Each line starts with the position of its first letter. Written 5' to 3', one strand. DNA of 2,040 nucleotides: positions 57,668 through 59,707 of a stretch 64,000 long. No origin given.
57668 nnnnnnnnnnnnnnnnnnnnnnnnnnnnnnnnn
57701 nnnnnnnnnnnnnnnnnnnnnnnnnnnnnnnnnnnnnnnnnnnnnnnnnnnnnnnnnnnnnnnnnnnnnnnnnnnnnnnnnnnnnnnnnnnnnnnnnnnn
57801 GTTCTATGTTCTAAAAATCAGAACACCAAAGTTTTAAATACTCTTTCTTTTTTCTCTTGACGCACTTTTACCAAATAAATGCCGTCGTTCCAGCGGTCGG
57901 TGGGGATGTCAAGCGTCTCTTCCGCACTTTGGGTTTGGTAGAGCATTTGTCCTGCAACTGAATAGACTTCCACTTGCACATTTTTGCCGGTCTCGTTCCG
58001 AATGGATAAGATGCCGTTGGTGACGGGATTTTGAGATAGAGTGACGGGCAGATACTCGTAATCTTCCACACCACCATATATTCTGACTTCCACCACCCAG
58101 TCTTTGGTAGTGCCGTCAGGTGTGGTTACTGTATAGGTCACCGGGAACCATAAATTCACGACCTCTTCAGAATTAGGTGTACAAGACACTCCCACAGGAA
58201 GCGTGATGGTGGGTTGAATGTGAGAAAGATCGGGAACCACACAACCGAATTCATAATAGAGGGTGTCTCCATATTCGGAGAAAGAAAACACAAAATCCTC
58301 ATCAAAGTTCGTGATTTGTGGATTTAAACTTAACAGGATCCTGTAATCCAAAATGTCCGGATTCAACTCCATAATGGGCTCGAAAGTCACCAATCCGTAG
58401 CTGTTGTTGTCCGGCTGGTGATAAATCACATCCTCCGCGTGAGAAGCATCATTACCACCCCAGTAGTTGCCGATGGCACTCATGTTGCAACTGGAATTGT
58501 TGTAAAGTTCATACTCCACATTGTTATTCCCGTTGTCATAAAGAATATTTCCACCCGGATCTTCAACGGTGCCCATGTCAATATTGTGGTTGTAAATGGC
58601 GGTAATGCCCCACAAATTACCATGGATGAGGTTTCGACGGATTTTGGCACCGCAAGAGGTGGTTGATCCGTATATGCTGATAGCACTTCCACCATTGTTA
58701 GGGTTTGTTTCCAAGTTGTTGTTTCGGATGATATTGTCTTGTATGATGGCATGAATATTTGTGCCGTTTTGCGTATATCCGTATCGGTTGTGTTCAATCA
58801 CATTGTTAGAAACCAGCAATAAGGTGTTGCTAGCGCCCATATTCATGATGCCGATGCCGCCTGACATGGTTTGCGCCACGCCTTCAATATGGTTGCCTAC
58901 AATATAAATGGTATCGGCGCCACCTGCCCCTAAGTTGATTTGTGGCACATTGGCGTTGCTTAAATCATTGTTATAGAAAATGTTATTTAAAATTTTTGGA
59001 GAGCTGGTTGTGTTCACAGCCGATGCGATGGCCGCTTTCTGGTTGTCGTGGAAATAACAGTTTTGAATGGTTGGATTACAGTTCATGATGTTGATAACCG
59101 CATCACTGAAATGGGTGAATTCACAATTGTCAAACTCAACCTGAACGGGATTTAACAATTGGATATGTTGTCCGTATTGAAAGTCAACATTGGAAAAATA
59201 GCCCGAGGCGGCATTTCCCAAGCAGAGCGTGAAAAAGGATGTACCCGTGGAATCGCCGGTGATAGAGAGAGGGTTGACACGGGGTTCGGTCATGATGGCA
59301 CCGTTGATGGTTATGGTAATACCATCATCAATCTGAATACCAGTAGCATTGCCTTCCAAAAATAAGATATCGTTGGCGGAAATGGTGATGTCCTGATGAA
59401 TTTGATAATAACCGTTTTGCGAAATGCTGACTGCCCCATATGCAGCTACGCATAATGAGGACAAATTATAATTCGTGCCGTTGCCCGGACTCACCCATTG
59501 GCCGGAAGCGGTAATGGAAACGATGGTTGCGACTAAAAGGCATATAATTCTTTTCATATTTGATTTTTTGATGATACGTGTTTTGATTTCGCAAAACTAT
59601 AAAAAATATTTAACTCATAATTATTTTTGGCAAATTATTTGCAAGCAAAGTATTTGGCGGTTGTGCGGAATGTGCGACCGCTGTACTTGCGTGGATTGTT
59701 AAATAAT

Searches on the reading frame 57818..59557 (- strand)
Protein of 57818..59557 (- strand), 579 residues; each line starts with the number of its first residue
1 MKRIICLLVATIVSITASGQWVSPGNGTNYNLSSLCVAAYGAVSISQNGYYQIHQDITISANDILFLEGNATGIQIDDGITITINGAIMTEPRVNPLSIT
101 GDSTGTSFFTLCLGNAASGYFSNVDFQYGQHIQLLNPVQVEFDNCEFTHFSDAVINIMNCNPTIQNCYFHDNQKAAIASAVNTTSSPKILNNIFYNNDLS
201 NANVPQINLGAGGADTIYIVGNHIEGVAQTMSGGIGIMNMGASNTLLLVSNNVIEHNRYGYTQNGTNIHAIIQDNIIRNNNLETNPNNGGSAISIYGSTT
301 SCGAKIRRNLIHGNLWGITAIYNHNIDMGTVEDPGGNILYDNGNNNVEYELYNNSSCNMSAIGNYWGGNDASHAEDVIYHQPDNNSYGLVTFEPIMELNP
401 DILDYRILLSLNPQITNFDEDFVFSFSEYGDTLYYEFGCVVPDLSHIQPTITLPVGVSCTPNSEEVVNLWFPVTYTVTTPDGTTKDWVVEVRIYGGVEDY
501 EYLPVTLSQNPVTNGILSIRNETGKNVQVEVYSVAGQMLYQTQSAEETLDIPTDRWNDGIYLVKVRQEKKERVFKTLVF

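Call 62: search_protein_families(library=pfam, proteins=[window:57818-59557:-], max_evalue=0.00001)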
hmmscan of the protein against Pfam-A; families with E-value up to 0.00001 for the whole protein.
window:57818-59557:- (579 aa): 1 family
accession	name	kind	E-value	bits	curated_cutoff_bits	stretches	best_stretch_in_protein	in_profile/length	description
PF18962.6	Por_Secre_tail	-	6.4e-09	36.4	27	1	510-576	4-72/75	Secretion system C-terminal sorting domain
